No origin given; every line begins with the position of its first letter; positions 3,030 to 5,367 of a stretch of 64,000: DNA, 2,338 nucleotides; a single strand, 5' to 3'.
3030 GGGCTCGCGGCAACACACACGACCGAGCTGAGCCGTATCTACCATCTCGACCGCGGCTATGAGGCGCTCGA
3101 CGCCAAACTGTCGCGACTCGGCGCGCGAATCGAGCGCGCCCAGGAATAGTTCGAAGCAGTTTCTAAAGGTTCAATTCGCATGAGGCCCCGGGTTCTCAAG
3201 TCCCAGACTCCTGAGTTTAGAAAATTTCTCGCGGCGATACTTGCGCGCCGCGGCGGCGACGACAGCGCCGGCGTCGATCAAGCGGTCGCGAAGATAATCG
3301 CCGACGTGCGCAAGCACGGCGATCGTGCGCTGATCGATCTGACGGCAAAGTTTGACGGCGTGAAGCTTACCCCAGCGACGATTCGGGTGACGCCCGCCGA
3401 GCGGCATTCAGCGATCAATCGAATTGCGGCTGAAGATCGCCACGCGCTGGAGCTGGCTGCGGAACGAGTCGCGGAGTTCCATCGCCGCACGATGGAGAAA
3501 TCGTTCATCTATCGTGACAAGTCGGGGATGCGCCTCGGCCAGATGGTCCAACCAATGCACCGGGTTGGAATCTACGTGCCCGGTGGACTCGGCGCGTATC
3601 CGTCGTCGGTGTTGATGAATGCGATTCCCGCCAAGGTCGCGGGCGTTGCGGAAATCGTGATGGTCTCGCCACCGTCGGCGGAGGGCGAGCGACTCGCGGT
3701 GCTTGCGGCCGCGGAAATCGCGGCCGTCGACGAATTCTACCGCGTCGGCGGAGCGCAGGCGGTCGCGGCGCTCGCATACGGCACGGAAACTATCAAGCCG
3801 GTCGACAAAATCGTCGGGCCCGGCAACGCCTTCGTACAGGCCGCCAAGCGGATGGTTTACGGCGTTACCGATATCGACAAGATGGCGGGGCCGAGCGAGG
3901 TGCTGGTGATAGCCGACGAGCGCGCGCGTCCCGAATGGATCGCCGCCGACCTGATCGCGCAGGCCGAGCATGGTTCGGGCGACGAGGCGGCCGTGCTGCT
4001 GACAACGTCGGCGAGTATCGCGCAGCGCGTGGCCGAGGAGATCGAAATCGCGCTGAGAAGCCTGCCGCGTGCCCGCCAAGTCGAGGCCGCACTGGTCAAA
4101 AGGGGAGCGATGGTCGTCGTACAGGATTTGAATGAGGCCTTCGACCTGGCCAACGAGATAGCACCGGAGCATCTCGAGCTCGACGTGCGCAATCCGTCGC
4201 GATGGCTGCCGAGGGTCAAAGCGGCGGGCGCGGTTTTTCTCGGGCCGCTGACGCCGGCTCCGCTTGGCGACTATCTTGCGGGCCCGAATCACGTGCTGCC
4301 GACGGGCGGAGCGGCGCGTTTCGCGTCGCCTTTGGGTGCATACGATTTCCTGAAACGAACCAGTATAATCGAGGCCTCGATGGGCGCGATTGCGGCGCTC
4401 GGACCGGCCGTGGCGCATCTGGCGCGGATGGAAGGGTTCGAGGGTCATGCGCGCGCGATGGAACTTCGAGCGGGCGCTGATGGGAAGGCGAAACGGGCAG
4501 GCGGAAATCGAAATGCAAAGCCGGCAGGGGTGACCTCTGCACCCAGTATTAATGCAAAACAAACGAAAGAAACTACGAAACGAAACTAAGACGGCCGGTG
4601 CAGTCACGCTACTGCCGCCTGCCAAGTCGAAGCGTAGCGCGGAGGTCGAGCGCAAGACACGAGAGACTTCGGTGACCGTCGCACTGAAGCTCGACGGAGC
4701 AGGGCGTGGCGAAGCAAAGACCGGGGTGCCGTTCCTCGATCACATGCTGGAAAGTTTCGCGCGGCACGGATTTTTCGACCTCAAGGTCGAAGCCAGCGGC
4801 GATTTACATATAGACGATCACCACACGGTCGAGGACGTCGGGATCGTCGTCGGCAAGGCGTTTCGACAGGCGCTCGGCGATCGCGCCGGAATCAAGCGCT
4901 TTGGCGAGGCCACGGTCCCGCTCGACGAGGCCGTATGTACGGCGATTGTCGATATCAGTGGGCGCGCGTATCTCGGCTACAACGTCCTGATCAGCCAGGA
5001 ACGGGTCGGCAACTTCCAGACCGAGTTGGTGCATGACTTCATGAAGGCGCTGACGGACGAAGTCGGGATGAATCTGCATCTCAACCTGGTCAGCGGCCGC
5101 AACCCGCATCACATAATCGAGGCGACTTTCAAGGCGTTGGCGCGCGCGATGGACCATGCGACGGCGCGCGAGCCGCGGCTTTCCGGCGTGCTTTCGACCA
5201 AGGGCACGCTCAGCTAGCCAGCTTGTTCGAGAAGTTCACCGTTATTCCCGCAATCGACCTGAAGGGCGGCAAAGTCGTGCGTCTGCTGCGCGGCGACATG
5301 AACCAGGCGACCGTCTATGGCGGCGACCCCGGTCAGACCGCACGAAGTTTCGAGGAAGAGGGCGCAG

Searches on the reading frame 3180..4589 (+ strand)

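Call 14: search_protein_families(library=pfam, proteins=[window:3180-4589:+])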
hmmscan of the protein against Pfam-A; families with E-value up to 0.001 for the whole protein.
window:3180-4589:+ (469 aa): 1 family
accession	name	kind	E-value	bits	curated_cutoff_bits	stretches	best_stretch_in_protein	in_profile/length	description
PF00815.25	Histidinol_dh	-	2.6e-159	531.1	27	1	24-430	3-410/411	Histidinol dehydrogenase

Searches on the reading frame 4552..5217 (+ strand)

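Call 14: search_protein_families(library=pfam, proteins=[window:4552-5217:+])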
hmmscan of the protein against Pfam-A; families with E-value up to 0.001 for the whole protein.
window:4552-5217:+ (221 aa): 1 family
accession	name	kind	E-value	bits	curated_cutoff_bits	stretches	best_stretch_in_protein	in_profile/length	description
PF00475.24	IGPD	-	1.5e-64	216.9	27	1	57-200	1-144/144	Imidazoleglycerol-phosphate dehydratase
